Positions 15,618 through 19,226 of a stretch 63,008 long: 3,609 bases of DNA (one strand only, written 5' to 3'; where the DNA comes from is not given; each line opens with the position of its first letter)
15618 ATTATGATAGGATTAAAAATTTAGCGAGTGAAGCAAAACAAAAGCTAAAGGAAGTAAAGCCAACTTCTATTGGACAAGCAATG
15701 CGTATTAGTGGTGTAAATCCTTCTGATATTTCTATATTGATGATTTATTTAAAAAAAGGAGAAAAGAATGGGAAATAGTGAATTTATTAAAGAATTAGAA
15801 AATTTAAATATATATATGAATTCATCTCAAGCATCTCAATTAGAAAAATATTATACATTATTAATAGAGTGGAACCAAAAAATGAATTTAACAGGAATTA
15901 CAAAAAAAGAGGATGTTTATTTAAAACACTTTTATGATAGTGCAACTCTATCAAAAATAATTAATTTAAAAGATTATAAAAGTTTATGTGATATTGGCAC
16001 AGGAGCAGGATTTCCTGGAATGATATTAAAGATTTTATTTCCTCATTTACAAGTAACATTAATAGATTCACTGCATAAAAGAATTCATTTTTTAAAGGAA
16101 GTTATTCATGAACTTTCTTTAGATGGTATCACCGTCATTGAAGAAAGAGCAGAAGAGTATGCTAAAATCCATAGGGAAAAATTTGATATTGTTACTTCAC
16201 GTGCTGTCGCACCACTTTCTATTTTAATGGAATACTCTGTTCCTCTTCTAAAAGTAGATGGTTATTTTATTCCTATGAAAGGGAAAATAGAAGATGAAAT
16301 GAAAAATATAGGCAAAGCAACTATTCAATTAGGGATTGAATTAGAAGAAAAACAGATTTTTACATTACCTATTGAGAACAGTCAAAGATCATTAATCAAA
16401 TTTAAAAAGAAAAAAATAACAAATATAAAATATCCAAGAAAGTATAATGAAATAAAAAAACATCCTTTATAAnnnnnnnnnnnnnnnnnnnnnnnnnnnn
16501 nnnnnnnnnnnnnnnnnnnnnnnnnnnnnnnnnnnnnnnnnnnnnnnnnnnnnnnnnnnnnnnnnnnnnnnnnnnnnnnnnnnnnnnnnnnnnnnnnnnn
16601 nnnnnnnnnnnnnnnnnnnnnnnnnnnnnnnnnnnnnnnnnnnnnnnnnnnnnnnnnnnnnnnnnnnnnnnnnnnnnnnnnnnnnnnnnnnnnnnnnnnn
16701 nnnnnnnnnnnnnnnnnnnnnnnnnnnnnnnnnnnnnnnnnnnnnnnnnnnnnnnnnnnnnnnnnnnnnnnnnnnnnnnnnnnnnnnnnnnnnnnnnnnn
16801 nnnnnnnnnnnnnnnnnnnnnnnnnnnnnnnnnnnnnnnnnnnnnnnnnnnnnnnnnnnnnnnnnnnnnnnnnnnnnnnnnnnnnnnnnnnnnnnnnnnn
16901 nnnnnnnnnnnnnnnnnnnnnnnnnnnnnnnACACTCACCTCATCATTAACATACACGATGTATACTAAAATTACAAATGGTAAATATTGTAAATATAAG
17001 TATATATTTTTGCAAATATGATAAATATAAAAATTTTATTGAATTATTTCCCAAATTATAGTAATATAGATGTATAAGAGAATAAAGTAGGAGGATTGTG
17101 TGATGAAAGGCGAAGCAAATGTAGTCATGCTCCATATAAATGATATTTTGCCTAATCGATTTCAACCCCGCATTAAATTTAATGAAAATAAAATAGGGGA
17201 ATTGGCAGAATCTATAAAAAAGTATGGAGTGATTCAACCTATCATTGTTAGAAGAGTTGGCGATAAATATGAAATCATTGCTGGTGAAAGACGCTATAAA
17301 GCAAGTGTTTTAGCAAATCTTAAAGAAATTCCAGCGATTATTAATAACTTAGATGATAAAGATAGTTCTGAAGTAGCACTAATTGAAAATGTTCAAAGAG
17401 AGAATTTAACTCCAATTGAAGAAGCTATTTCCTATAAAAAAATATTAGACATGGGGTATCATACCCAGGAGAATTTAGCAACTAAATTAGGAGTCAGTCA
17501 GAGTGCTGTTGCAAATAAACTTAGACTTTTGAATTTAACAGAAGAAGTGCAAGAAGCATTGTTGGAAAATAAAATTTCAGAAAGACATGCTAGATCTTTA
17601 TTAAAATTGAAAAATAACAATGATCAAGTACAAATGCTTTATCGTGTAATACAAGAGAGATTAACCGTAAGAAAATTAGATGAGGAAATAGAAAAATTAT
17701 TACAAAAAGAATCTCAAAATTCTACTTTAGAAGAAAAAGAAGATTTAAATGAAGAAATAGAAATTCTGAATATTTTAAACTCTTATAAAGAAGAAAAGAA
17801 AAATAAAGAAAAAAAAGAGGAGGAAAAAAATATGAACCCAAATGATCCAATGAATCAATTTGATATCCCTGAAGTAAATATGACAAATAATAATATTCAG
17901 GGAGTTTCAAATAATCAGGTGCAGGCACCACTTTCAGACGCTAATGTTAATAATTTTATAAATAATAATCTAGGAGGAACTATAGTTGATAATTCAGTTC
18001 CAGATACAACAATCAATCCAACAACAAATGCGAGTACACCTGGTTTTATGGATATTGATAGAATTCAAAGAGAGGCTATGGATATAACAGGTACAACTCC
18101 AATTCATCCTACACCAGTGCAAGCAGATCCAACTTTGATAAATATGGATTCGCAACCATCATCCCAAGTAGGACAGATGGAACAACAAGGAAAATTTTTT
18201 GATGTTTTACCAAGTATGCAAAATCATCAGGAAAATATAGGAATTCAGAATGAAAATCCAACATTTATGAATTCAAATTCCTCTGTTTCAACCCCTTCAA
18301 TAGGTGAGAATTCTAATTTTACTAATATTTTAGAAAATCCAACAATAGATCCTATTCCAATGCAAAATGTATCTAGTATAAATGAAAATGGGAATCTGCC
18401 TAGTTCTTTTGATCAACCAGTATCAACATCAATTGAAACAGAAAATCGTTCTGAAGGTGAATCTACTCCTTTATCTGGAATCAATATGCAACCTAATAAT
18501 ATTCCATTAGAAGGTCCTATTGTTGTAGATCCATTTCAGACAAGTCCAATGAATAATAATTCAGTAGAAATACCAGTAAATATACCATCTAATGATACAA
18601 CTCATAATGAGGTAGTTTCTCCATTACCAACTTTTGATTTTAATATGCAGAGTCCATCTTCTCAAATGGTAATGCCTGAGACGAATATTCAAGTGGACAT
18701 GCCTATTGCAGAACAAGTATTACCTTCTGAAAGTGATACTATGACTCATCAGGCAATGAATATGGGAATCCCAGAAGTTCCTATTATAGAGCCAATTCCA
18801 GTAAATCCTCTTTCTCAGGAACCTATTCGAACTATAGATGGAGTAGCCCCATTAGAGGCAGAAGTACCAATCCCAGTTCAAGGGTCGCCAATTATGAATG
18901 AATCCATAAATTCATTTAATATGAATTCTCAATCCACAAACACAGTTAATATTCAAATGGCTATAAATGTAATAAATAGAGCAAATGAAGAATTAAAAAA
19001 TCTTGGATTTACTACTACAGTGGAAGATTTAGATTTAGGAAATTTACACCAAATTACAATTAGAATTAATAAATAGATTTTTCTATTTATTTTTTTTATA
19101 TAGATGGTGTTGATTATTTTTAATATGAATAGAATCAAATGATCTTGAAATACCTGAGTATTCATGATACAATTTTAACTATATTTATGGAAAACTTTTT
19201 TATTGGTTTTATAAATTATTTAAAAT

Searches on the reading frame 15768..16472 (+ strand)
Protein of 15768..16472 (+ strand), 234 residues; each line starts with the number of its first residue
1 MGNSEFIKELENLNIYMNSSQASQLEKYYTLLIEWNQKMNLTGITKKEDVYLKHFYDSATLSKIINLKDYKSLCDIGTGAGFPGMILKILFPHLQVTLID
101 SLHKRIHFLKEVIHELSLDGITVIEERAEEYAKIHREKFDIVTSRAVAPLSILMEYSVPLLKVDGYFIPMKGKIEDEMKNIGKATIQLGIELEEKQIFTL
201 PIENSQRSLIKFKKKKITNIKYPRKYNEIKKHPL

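Call 7: search_protein_families(library=pfam, proteins=[window:15768-16472:+])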
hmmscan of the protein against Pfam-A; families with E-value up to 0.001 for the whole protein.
window:15768-16472:+ (234 aa): 4 families
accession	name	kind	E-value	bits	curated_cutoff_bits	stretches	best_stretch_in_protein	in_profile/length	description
PF02527.21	GidB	-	2.8e-54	183.7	27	1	22-188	2-166/184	rRNA small subunit methyltransferase G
PF13847.12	Methyltransf_31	-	9.5e-09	35.5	27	1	69-171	3-90/145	Methyltransferase domain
PF05175.20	MTS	-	5.7e-05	23.3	23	1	46-143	6-103/170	Methyltransferase small domain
PF13649.12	Methyltransf_25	-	0.0004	21.5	27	0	74-145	2-71/97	Methyltransferase domain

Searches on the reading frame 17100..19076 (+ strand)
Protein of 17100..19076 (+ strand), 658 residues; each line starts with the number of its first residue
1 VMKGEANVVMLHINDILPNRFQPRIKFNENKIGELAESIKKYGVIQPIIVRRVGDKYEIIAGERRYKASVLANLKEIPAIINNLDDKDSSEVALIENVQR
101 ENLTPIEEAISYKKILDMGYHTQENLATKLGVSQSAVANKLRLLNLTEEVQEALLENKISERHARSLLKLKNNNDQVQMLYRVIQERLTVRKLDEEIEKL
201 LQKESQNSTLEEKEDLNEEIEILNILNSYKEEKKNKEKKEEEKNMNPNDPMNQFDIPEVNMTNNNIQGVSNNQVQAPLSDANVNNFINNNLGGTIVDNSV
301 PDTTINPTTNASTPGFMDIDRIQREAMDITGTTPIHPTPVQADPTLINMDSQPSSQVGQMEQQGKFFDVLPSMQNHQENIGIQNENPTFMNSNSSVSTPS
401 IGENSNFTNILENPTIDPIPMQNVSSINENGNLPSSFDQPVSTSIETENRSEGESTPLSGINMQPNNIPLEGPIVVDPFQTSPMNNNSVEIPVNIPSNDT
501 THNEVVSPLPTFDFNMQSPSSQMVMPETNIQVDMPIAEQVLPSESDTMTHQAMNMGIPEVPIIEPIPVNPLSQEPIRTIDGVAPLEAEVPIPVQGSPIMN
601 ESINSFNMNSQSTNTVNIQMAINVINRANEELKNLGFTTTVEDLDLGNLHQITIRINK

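Call 7: search_protein_families(library=pfam, proteins=[window:17100-19076:+])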
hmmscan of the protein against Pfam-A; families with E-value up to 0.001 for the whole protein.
window:17100-19076:+ (658 aa): 2 families
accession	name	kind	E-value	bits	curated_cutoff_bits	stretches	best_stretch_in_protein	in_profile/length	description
PF02195.25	ParB_N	-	6.5e-32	109.9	26.3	1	8-99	3-95/95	ParB N-terminal domain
PF17762.8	HTH_ParB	-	1.1e-30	106.2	22.6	1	101-200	1-100/102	ParB HTH domain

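Call 26: search_solved_structures(query=window:17100-19076:+, show_alignments=3)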
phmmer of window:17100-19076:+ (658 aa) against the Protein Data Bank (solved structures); distinct sequences matched with E-value up to 0.001: 14.
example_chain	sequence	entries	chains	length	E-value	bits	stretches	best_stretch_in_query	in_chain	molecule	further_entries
7ng0_A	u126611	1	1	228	2.8e-58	201.4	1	11-205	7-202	Nucleoid occlusion protein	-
7nfu_A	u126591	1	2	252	5.3e-58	200.5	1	10-205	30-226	Nucleoid occlusion protein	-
7ol9_A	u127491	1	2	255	3.1e-51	178.1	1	7-205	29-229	Nucleoid occlusion protein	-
1vz0_A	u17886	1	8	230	5.1e-48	167.5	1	3-202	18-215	Chromosome-partitioning protein Spo0J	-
6sdk_A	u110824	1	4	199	1e-44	156.6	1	10-202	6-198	Stage 0 sporulation protein J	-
7bnk_A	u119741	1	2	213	5.2e-43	151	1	4-202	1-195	ParB family protein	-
7o0n_A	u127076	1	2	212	1.2e-41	146.5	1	6-202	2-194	ParB family protein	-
7bnr_A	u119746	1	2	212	1.2e-41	146.5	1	6-202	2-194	ParB family protein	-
4umk_A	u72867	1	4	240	2e-40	142.5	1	7-195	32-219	PROBABLE CHROMOSOME-PARTITIONING PROTEIN PARB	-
6t1f_A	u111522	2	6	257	1.4e-34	123.1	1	18-194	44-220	Chromosome-partitioning protein ParB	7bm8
6y93_A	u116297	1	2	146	9.6e-27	97.3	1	89-205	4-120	Nucleoid occlusion protein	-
6s6h_A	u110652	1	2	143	4.6e-16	62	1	91-195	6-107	Chromosome-partitioning protein ParB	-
8qa8_A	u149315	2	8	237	3.9e-11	45.7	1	21-160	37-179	Transcriptional repressor protein KorB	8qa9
1r71_A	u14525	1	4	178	0.0002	23.5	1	65-160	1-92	Transcriptional repressor protein korB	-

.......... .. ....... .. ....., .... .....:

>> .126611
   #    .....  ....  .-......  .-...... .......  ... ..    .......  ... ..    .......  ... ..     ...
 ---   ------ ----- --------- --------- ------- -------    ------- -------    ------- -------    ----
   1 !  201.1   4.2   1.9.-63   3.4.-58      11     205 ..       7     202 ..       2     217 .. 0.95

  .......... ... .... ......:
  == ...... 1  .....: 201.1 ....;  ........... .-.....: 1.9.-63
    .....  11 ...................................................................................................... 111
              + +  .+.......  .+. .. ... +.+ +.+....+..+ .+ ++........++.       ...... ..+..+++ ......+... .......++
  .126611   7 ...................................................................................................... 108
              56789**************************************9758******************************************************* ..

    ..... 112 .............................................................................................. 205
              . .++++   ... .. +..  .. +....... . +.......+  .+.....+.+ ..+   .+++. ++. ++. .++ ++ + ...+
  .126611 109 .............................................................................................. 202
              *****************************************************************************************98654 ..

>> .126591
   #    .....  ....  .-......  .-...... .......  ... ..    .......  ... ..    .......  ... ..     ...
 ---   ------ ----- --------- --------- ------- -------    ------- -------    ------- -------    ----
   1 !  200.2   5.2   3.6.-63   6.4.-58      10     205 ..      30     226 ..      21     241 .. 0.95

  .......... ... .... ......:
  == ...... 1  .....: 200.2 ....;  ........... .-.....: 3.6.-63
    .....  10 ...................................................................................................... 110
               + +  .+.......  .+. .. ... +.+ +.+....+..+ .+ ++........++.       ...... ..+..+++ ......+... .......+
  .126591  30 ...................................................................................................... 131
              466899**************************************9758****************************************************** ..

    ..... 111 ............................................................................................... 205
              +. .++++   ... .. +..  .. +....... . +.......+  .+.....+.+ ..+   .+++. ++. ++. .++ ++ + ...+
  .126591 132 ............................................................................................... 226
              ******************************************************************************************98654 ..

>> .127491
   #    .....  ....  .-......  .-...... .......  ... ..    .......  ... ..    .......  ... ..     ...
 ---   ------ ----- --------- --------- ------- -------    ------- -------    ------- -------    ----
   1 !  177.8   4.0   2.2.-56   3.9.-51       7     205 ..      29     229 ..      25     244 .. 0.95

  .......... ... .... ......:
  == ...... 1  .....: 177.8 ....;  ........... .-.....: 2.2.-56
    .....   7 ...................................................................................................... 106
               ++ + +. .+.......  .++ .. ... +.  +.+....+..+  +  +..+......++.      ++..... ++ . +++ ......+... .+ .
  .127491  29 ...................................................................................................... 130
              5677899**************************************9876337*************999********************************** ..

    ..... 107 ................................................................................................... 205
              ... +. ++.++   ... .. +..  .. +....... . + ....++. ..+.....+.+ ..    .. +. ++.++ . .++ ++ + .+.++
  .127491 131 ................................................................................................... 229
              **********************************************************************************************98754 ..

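Call 32: find_homologous_proteins(query=window:17100-19076:+, max_evalue=1e-10)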
Query window:17100-19076:+ (658 aa): 7997 proteins with E <= 1e-10 among 8000 candidates; the best 120 are listed.
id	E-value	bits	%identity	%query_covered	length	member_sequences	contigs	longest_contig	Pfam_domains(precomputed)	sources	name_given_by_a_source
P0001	0.0e+0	1395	100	100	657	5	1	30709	PF17762.9,PF02195.27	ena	-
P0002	2.0e-171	590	51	100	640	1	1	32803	PF17762.9,PF02195.27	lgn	-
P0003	2.9e-134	467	45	100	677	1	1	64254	PF17762.9,PF02195.27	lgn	-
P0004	2.9e-105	371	52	64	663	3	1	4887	PF17762.9,PF02195.27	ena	-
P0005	4.0e-105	371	52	64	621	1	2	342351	PF17762.9,PF02195.27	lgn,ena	-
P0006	6.6e-105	370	41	100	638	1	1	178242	PF17762.9,PF02195.27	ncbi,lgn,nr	ncbi:MAG: ParB/RepB/Spo0J family partition protein [Bacilli bacterium]|nr:ParB/RepB/Spo0J family par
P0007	2.1e-103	365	55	57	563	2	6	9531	PF17762.9,PF02195.27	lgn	-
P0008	3.8e-100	355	41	99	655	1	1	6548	PF17762.9,PF02195.27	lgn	-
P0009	4.4e-98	348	50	64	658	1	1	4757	PF17762.9,PF02195.27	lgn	-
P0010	3.3e-96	342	57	56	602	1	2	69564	PF17762.9,PF02195.27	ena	-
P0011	2.1e-94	336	73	31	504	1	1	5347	PF17762.9,PF02195.27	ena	-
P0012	3.0e-94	335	50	64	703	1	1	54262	PF17762.9,PF02195.27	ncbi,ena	-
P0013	1.2e-93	333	50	60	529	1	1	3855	PF17762.9,PF02195.27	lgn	-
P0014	2.0e-93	332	52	64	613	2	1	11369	PF17762.9,PF02195.27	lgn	-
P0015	1.7e-92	329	62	43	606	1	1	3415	PF17762.9,PF02195.27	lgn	-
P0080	3.3e-84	302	76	30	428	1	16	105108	PF17762.9,PF02195.27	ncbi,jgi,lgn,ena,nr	ncbi:MAG: ParB/RepB/Spo0J family partition protein [Firmicutes bacterium]|nr:ParB/RepB/Spo0J family 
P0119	2.8e-83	299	70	33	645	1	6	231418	PF17762.9,PF02195.27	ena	-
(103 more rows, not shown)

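Call 35: find_encoding_contigs(protein=P0005, flank=10000, max_places=2)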
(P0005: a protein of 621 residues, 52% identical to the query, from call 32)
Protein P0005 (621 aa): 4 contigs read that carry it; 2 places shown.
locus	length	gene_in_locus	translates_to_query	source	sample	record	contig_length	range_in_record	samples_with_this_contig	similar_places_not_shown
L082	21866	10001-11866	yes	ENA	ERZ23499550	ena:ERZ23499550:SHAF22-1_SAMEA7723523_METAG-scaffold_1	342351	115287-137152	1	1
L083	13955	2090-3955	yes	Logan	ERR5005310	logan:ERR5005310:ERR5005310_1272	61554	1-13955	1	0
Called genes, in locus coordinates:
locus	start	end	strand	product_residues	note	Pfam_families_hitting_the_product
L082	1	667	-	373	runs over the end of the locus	PF00712:DNA_pol3_beta, PF02767:DNA_pol3_beta_2, PF02768:DNA_pol3_beta_3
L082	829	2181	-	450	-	PF11638:DnaA_N, PF00308:Bac_DnaA, PF01695:IstB_IS21, PF00004:AAA (weak), PF08299:Bac_DnaA_C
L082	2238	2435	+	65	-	-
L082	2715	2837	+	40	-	PF00468:Ribosomal_L34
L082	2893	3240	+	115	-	PF00825:Ribonuclease_P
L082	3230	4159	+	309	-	PF02096:60KD_IMP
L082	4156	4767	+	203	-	PF13083:KH_KhpA-B, PF01424:R3H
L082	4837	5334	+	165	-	PF01966:HD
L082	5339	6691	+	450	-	PF10396:TrmE_N, PF00350:Dynamin_N (faint), PF12631:MnmE_helical, PF01926:MMR_HSR1, PF02421:FeoB_N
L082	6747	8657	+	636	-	PF01134:GIDA, PF07992:Pyr_redox_2 (faint), PF21680:GIDA_C_1st, PF13932:SAM_GIDA_C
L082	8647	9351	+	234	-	PF02527:GidB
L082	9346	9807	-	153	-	-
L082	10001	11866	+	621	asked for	PF02195:ParB_N, PF17762:HTH_ParB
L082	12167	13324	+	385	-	-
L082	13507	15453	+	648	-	PF00270:DEAD (faint), PF04851:ResIII, PF17757:UvrB_inter, PF27431:UvrB_3rd, PF00271:Helicase_C, PF12344:UvrB, PF02151:UVR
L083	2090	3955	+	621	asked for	PF02195:ParB_N, PF17762:HTH_ParB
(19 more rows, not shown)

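Call 36: find_encoding_contigs(protein=P0001, flank=10000, max_places=4)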
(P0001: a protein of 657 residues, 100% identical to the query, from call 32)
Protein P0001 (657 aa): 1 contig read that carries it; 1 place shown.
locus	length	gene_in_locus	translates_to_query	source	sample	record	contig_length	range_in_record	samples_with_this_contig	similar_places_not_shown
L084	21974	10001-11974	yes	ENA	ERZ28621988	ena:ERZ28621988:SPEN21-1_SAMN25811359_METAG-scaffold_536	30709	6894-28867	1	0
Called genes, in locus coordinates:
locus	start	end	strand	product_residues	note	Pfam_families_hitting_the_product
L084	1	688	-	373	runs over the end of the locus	PF00712:DNA_pol3_beta, PF02767:DNA_pol3_beta_2, PF02768:DNA_pol3_beta_3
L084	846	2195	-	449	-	PF11638:DnaA_N, PF00308:Bac_DnaA, PF01695:IstB_IS21, PF00004:AAA (faint), PF13401:AAA_22 (faint), PF08299:Bac_DnaA_C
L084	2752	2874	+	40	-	PF00468:Ribosomal_L34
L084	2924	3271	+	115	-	PF00825:Ribonuclease_P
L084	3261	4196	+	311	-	PF02096:60KD_IMP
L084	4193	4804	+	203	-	PF13083:KH_KhpA-B, PF01424:R3H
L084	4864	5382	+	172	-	PF01966:HD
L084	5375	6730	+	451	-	PF10396:TrmE_N, PF12631:MnmE_helical, PF01926:MMR_HSR1, PF02421:FeoB_N, PF00350:Dynamin_N (weak)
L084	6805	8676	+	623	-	PF01134:GIDA, PF07992:Pyr_redox_2 (weak), PF12831:FAD_oxidored (faint), PF21680:GIDA_C_1st, PF13932:SAM_GIDA_C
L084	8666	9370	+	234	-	PF02527:GidB, PF13847:Methyltransf_31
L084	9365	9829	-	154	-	-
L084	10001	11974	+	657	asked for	PF02195:ParB_N, PF17762:HTH_ParB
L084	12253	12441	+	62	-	-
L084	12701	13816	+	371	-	-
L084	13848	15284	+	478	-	PF01225:Mur_ligase (weak), PF08245:Mur_ligase_M, PF02875:Mur_ligase_C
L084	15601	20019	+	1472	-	PF08305:NPCBM, PF00754:F5_F8_type_C, PF22633:F5_F8_type_C_2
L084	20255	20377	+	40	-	-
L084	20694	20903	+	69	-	-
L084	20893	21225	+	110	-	-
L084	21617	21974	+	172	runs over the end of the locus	-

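Call 47: find_encoding_contigs(protein=P0080, flank=10000, max_places=1)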
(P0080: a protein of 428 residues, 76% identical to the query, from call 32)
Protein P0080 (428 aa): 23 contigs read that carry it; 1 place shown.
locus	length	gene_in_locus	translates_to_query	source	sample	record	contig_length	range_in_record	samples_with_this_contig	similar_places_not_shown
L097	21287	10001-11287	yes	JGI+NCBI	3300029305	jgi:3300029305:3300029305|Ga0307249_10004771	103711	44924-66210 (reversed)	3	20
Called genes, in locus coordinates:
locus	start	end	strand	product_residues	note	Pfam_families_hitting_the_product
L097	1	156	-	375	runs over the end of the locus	PF02463:SMC_N, PF13175:AAA_15 (faint), PF13476:AAA_23, PF13304:AAA_21 (faint)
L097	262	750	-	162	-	PF06338:ComK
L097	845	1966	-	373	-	PF00712:DNA_pol3_beta, PF02767:DNA_pol3_beta_2, PF02768:DNA_pol3_beta_3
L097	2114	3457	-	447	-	PF11638:DnaA_N (weak), PF00308:Bac_DnaA, PF01695:IstB_IS21, PF00004:AAA (faint), PF13173:AAA_14 (weak), PF08299:Bac_DnaA_C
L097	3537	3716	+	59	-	-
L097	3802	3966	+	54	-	PF00468:Ribosomal_L34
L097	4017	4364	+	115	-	PF00825:Ribonuclease_P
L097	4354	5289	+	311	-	PF02096:60KD_IMP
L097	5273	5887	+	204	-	PF13083:KH_KhpA-B, PF01424:R3H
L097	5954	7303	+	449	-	PF10396:TrmE_N, PF00350:Dynamin_N (faint), PF12631:MnmE_helical, PF00009:GTP_EFTU (faint), PF00071:Ras (weak), PF01926:MMR_HSR1, PF02421:FeoB_N, PF04548:AIG1 (weak)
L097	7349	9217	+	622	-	PF00890:FAD_binding_2 (faint), PF01134:GIDA, PF07992:Pyr_redox_2 (faint), PF12831:FAD_oxidored (faint), PF21680:GIDA_C_1st, PF13932:SAM_GIDA_C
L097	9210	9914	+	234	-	PF02527:GidB, PF13847:Methyltransf_31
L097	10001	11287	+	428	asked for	PF02195:ParB_N, PF17762:HTH_ParB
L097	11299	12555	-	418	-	-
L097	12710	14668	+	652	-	PF00270:DEAD (faint), PF04851:ResIII, PF17757:UvrB_inter, PF27431:UvrB_3rd, PF00271:Helicase_C, PF12344:UvrB, PF02151:UVR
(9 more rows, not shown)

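Call 48: find_encoding_contigs(protein=P0119, flank=10000, max_places=1)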
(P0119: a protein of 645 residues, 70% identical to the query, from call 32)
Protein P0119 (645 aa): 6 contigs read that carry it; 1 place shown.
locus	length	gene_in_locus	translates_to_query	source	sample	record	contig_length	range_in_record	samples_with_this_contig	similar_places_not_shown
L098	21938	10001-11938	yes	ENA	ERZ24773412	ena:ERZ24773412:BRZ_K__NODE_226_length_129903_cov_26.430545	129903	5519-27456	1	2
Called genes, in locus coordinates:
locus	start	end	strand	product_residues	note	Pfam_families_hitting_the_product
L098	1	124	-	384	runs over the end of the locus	PF02463:SMC_N, PF13476:AAA_23 (faint)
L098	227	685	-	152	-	PF06338:ComK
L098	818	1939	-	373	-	PF00712:DNA_pol3_beta, PF02767:DNA_pol3_beta_2, PF02768:DNA_pol3_beta_3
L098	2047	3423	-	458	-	PF11638:DnaA_N, PF00308:Bac_DnaA, PF01695:IstB_IS21, PF13173:AAA_14 (weak), PF00004:AAA (weak), PF08299:Bac_DnaA_C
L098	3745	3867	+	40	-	PF00468:Ribosomal_L34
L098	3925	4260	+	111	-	PF00825:Ribonuclease_P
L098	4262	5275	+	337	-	PF02096:60KD_IMP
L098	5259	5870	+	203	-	PF07650:KH_2 (faint), PF13083:KH_KhpA-B, PF01424:R3H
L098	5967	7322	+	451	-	PF10396:TrmE_N, PF12631:MnmE_helical, PF01926:MMR_HSR1, PF02421:FeoB_N, PF04548:AIG1 (weak)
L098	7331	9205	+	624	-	PF00890:FAD_binding_2 (faint), PF01134:GIDA, PF07992:Pyr_redox_2 (weak), PF12831:FAD_oxidored (weak), PF21680:GIDA_C_1st, PF13932:SAM_GIDA_C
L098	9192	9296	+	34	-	-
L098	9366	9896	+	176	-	PF02527:GidB, PF13847:Methyltransf_31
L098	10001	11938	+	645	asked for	PF02195:ParB_N, PF17762:HTH_ParB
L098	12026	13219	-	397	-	PF00342:PGI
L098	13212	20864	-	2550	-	PF10091:Glycoamylase, PF06165:GH94_b-supersand, PF17167:Glyco_hydro_94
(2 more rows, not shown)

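Call 65: search_protein_families(library=ncbifam, proteins=[window:17100-19076:+], max_evalue=0.01)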
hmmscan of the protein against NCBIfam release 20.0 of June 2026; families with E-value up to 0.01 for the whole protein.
window:17100-19076:+ (658 aa): 7 families
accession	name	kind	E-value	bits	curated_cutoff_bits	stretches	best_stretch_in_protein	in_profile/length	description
TIGR04285.1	nucleoid_noc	exception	3.1e-81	272.5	315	1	8-232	2-225/255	nucleoid occlusion protein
TIGR00180.1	parB_part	domain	3.1e-51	173.8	58.45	1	6-180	3-182/186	ParB/RepB/Spo0J family partition protein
TIGR03734.1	PRTRC_parB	hypoth_equivalog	9.7e-39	133.3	278.6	1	22-202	7-191/555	PRTRC system ParB family protein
TIGR03454.1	partition_RepB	equivalog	6e-16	58.7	201.5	1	6-155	62-209/325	plasmid partitioning protein RepB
NF010406.0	PRK13832.1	subfamily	1.6e-15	56.7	640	1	24-145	21-143/578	plasmid partitioning protein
NF010440.0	PRK13866.1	equivalog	3.3e-08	33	522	1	8-123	65-183/336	plasmid partitioning protein RepB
TIGR04381.1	HTH_TypR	domain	0.001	19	30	1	125-145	26-46/49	TyrR/PhhR family helix-turn-helix DNA-binding protein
